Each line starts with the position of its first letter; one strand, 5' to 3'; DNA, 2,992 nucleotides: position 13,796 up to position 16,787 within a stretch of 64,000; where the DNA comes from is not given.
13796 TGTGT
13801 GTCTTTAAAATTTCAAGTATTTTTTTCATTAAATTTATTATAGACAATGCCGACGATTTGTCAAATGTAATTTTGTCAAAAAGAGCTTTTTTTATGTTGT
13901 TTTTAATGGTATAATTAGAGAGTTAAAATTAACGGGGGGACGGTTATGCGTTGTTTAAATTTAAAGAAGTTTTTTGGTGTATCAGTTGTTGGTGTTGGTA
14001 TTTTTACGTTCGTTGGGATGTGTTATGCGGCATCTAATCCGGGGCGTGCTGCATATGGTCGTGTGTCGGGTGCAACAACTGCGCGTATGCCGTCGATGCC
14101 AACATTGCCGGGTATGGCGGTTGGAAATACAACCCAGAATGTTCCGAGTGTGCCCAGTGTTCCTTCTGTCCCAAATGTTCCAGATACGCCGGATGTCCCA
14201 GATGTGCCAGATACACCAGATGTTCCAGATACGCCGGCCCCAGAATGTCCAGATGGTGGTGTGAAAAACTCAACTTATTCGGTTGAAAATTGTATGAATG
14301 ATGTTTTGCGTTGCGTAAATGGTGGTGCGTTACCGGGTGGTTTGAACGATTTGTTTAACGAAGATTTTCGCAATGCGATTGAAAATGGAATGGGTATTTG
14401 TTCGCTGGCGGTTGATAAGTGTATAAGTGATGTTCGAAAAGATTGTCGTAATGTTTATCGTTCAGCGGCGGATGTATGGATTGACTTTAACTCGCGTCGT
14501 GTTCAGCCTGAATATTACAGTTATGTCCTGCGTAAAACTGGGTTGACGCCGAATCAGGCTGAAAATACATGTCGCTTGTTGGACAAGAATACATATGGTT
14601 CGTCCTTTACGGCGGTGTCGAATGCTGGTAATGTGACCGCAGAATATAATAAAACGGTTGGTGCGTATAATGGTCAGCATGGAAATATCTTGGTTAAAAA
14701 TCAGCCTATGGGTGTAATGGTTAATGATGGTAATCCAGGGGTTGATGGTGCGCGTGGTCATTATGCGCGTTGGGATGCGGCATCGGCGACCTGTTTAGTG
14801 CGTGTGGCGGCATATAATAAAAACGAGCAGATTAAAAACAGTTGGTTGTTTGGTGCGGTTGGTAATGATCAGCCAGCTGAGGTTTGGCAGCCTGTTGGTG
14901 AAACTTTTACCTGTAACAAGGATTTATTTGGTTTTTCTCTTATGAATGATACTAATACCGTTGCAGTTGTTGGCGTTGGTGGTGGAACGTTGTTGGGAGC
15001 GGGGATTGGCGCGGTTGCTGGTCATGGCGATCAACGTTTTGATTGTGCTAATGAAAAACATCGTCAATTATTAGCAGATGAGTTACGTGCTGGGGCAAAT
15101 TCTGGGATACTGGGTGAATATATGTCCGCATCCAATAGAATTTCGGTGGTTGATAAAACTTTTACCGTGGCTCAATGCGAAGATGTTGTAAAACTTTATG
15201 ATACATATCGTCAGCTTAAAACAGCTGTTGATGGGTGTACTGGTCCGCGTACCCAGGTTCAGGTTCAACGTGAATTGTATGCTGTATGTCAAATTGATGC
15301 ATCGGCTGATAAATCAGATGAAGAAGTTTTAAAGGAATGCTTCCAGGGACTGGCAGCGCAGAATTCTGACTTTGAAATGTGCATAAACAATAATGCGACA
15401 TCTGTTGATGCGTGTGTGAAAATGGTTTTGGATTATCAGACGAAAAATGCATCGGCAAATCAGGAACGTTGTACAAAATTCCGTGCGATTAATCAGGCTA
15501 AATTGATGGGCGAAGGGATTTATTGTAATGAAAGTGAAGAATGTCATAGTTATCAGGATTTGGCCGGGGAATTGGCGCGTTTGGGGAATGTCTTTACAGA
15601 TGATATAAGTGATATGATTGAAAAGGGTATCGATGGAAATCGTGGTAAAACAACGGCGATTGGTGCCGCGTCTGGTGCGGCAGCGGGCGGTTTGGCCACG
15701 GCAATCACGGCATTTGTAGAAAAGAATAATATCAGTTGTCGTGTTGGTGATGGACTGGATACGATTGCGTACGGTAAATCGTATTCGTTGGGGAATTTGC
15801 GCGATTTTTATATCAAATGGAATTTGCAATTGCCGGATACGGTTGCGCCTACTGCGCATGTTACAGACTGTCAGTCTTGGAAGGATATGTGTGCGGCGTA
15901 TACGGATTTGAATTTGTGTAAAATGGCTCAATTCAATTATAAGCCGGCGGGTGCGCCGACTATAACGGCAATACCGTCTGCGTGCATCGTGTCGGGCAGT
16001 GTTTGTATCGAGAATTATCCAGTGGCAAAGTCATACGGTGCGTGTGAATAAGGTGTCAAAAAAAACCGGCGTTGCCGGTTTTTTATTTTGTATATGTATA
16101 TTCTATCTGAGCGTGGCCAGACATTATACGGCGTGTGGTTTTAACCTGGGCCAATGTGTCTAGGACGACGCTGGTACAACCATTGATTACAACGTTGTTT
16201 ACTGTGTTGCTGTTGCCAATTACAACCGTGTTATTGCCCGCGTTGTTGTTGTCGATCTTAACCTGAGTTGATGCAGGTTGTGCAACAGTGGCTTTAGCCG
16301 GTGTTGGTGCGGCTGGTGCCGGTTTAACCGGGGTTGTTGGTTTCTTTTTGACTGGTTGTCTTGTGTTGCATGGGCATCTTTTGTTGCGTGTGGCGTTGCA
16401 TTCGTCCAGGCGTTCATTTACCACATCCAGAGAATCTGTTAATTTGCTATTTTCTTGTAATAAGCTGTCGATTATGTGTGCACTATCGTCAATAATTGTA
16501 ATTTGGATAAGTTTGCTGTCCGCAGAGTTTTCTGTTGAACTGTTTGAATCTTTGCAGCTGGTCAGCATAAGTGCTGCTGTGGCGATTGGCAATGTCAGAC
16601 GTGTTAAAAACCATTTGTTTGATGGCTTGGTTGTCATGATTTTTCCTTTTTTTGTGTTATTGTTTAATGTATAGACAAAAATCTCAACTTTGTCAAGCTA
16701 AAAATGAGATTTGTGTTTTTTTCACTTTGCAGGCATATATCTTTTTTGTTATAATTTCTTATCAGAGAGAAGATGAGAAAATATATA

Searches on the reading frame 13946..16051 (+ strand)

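Call 11: search_protein_families(library=pfam, proteins=[window:13946-16051:+], max_evalue=0.001)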
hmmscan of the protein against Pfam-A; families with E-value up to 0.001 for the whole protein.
window:13946-16051:+ (701 aa): 0 families

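Call 48: search_protein_families(library=pfam, proteins=[window:13946-16051:+], max_evalue=0.1)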
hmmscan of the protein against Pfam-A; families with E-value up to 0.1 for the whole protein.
window:13946-16051:+ (701 aa): 0 families

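Call 72: search_protein_families(library=ncbifam, proteins=[window:13946-16051:+], max_evalue=0.01)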
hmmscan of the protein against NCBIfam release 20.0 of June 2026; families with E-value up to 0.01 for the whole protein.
window:13946-16051:+ (701 aa): 1 family
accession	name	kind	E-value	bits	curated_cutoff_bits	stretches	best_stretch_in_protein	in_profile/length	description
NF038253.1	GBS_IgA_bnd_BAC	equivalog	2.4e-07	29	1700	1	45-102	826-884/1127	IgA Fc-binding protein BAC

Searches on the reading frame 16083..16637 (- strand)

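Call 11: search_protein_families(library=pfam, proteins=[window:16083-16637:-], max_evalue=0.001)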
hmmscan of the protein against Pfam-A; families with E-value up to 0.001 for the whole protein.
window:16083-16637:- (184 aa): 0 families

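Call 48: search_protein_families(library=pfam, proteins=[window:16083-16637:-], max_evalue=0.1)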
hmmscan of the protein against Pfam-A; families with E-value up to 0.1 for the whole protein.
window:16083-16637:- (184 aa): 3 families
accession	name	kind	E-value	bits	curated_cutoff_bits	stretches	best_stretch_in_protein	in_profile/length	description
PF16635.10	APC_u14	-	0.063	14.2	29.7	0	94-110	21-37/94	Unstructured region on APC between SAMP and APC_crr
PF23252.1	KH_PARP14_5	-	0.064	13.8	23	1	131-165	26-62/70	PARP14, fifth type I KH domain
PF12132.13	DUF3587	-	0.089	12.7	25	0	74-106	123-156/201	Protein of unknown function (DUF3587)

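Call 72: search_protein_families(library=ncbifam, proteins=[window:16083-16637:-], max_evalue=0.01)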
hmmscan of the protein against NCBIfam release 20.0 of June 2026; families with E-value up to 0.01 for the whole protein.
window:16083-16637:- (184 aa): 1 family
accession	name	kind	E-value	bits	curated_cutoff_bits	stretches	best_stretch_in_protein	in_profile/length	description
NF050142.1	PG1828_fam_lipo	equivalog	0.0016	19.1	50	1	18-59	9-51/59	PG1828 family lipoprotein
